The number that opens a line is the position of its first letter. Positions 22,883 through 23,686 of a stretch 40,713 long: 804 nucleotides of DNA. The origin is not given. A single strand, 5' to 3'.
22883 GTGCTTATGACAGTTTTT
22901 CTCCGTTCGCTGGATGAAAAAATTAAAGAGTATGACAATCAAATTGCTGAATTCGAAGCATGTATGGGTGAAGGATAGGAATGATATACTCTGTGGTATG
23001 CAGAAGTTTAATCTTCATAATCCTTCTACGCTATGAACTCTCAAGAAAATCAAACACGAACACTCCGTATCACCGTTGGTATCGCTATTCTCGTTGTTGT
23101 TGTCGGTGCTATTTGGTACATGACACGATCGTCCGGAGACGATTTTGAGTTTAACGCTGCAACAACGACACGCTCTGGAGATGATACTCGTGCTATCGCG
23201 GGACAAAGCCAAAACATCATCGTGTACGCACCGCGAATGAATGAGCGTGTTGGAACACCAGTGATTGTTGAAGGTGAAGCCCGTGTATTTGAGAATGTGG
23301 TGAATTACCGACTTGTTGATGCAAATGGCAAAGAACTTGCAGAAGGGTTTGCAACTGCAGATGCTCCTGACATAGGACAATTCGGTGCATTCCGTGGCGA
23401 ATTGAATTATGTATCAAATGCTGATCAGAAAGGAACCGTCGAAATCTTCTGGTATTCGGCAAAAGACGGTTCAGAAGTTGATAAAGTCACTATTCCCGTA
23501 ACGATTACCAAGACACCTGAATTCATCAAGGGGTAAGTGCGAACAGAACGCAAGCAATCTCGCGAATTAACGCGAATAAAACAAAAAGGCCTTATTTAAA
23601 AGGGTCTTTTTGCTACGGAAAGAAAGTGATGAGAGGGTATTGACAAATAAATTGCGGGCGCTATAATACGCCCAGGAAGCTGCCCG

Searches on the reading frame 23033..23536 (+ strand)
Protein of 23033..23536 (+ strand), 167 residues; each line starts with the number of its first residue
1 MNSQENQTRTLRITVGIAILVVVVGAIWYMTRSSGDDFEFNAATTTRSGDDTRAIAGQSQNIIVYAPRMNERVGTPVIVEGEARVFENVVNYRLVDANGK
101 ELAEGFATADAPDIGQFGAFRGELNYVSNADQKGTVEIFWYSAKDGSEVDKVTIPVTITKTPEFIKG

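Call 29: search_protein_families(library=pfam, proteins=[window:23033-23536:+], max_evalue=1)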
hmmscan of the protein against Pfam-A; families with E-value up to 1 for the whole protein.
window:23033-23536:+ (167 aa): 2 families
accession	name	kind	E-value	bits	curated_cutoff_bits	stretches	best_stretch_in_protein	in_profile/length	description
PF10648.15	Gmad2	-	1.4e-22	80.2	25.7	1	62-147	2-86/86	Immunoglobulin-like domain of bacterial spore germination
PF07843.16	DUF1634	-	0.0033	17.9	27.5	1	9-62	3-55/102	Protein of unknown function (DUF1634)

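Call 39: list_cluster_members(proteins=[P0001, window:23033-23533:+, P0002])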
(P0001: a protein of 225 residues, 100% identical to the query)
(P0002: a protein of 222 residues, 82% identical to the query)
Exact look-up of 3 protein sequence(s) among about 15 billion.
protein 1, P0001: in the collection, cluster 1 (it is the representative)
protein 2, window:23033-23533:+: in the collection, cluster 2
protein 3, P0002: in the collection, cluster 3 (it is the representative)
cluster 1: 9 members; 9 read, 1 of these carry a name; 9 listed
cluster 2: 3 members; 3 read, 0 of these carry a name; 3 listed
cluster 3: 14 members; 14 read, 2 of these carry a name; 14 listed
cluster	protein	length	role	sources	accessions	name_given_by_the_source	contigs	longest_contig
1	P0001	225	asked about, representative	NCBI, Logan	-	-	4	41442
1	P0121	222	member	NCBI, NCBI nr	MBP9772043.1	MAG: endonuclease III [Candidatus Pacebacteria bacterium] | endonuclease III [Candidatus Paceibacterota bacterium]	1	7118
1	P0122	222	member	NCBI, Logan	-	-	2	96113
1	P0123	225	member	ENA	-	-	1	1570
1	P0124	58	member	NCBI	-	-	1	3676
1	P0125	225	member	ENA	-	-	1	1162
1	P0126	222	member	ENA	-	-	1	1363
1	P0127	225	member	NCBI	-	-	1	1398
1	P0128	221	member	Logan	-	-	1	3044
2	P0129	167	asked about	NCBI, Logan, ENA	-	-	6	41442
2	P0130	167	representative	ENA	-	-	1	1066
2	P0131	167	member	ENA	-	-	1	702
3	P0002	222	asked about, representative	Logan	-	-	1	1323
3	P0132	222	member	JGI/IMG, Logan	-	endonuclease-3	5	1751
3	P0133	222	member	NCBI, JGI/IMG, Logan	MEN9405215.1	MAG: hypothetical protein RLY47_174 [Candidatus Parcubacteria bacterium] | endonuclease-3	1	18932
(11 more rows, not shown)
